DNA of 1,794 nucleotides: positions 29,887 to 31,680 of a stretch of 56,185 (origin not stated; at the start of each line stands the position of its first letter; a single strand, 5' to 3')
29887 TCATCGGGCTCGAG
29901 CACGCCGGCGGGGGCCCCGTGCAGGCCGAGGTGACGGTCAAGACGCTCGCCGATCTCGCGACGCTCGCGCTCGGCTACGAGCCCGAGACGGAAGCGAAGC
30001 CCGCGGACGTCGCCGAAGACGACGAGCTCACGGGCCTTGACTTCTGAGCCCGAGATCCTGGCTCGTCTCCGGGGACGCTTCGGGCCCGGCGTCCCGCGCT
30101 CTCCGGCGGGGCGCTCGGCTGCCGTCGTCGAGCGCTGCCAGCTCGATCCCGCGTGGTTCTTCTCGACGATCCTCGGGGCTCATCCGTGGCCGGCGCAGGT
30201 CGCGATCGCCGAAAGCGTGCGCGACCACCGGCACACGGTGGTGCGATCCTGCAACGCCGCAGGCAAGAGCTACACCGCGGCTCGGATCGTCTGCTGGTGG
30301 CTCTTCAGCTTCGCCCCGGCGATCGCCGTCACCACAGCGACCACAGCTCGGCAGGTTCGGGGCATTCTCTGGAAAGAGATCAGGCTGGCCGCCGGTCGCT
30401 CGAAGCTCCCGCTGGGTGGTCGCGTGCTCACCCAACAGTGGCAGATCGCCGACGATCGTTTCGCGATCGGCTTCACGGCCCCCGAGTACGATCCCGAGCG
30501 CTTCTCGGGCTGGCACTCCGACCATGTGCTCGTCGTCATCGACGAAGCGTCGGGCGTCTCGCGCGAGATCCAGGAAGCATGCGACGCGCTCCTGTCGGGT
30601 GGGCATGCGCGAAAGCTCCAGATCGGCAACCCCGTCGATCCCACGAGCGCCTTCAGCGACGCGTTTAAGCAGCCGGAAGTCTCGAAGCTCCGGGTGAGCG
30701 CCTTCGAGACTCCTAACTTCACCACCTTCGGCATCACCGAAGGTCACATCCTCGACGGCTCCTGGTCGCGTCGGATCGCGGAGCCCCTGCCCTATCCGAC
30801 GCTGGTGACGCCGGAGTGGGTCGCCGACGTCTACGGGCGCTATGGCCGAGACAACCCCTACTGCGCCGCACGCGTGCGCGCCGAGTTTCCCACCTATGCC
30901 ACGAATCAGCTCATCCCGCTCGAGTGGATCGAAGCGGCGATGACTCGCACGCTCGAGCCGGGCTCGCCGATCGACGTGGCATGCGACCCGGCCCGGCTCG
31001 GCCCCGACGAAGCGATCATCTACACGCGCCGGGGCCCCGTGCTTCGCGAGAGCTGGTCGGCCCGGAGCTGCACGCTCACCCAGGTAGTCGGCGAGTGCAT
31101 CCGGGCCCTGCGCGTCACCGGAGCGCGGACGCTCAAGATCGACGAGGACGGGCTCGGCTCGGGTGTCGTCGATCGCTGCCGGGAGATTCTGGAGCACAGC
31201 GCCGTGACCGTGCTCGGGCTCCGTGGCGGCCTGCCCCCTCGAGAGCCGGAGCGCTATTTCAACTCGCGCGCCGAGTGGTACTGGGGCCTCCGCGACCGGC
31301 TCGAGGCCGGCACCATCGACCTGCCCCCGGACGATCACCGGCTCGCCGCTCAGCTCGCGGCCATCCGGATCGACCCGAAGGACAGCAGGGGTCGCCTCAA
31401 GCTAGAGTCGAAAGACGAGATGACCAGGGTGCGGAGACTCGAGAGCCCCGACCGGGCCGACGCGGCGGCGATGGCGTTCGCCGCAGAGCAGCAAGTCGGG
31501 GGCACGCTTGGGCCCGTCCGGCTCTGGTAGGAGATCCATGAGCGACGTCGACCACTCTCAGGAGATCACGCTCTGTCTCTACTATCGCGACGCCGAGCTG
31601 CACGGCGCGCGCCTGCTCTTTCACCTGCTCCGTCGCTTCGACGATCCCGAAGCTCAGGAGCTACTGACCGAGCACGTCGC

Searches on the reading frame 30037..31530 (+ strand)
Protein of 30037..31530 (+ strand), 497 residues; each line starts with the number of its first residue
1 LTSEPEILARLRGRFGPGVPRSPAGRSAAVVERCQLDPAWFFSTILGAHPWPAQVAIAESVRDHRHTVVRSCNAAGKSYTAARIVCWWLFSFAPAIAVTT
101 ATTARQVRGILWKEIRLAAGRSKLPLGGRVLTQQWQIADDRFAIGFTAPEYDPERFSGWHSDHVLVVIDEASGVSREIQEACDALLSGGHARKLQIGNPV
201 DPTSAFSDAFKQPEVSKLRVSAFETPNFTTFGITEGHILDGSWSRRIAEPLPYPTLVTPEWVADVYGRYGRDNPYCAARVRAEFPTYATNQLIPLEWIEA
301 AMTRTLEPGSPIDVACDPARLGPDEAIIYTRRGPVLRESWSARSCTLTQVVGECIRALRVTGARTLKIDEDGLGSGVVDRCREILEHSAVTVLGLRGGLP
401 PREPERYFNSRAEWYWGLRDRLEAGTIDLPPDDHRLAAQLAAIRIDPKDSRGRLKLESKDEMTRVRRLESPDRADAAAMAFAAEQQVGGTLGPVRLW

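Call 10: search_protein_families(library=pfam, proteins=[window:30037-31530:+])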
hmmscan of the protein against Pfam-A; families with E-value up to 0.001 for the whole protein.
window:30037-31530:+ (497 aa): 0 families

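Call 70: search_protein_families(library=phrogs, proteins=[window:30037-31530:+], max_evalue=0.001)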
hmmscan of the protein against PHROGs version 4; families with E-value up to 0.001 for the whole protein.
window:30037-31530:+ (497 aa): 2 families
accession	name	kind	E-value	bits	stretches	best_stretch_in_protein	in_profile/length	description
phrog_2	-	head and packaging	8.7e-25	88.6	1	37-484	253-590/807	terminase large subunit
phrog_5902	-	unknown function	7.5e-17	62.6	1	28-212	12-205/359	-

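Call 118: search_dna_similar(query=window:30217-31530:+, collection=phages, mode=protein, max_rows=12)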
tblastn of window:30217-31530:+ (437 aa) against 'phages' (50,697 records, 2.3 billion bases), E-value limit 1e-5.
Records with a match: 404; places in all: 404; records where one place covers at least 80% of the query: 337.
Best place of each record, by identity: <60% 404.
By first word of the organism name: Salinibacter 184; Microbacterium 33; Arthrobacter 29; Streptomyces 22; Clostridium 18; Xanthomonas 15; Liberibacter 14; Pseudomonas 11; Salmonella 11; Caudoviricetes 9; and 30 more.
By host as written in the record: Salinibacter ruber M8 184; - 28; Arthrobacter sp. ATCC 21022 26; Streptomyces griseus ATCC 10137 10; Microbacterium foliorum NRRL B-24224 SEA 9; Microbacterium foliorum NRRL B-24224 8; Microbacterium paraoxydans NRRL B-14843 7; Clostridium perfringens 7; and 71 more.
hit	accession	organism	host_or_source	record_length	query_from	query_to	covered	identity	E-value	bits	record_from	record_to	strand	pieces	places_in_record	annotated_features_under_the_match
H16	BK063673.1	Caudoviricetes sp. vir525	Methanosarcinales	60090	1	413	95%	36.9%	3e-73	255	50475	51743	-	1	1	terminase large subunit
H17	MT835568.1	Bacteriophage sp.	human fecal samples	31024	4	413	94%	36.3%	2e-57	209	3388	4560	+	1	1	record has no annotation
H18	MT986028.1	Arthrobacter phage Thunderclap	Arthrobacter sp. ATCC 21022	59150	3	412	94%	32.9%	8e-53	196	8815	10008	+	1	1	22: terminase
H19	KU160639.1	Arthrobacter phage Anansi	Arthrobacter sp. ATCC 21022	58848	3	412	94%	32.9%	1e-52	196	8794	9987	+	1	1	22: terminase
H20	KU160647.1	Arthrobacter phage Gorgeous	Arthrobacter sp. ATCC 21022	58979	3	412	94%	32.9%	1e-52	196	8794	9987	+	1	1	22: terminase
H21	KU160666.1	Arthrobacter phage SorJuana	Arthrobacter sp. ATCC 21022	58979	3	412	94%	32.9%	1e-52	196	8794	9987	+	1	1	22: terminase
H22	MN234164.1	Arthrobacter phage Yeezus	Arthrobacter sp. ATCC 21022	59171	3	412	94%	32.9%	1e-52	196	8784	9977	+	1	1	21: terminase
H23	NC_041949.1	Arthrobacter phage Amigo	Arthrobacter sp. ATCC 21022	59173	3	412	94%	32.9%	1e-52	196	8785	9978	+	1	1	22: terminase large subunit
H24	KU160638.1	Arthrobacter phage Amigo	Arthrobacter sp. ATCC 21022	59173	3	412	94%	32.9%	1e-52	196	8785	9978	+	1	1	22: terminase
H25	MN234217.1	Arthrobacter phage Ichor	Arthrobacter sp. ATCC 21022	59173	3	412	94%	32.9%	1e-52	196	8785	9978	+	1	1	21: terminase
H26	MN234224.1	Arthrobacter phage Jaek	Arthrobacter sp. ATCC 21022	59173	3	412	94%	32.9%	1e-52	196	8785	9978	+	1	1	21: terminase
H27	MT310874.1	Arthrobacter phage Boersma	Arthrobacter sp. ATCC 21022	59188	3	412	94%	32.9%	1e-52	196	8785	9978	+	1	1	23: terminase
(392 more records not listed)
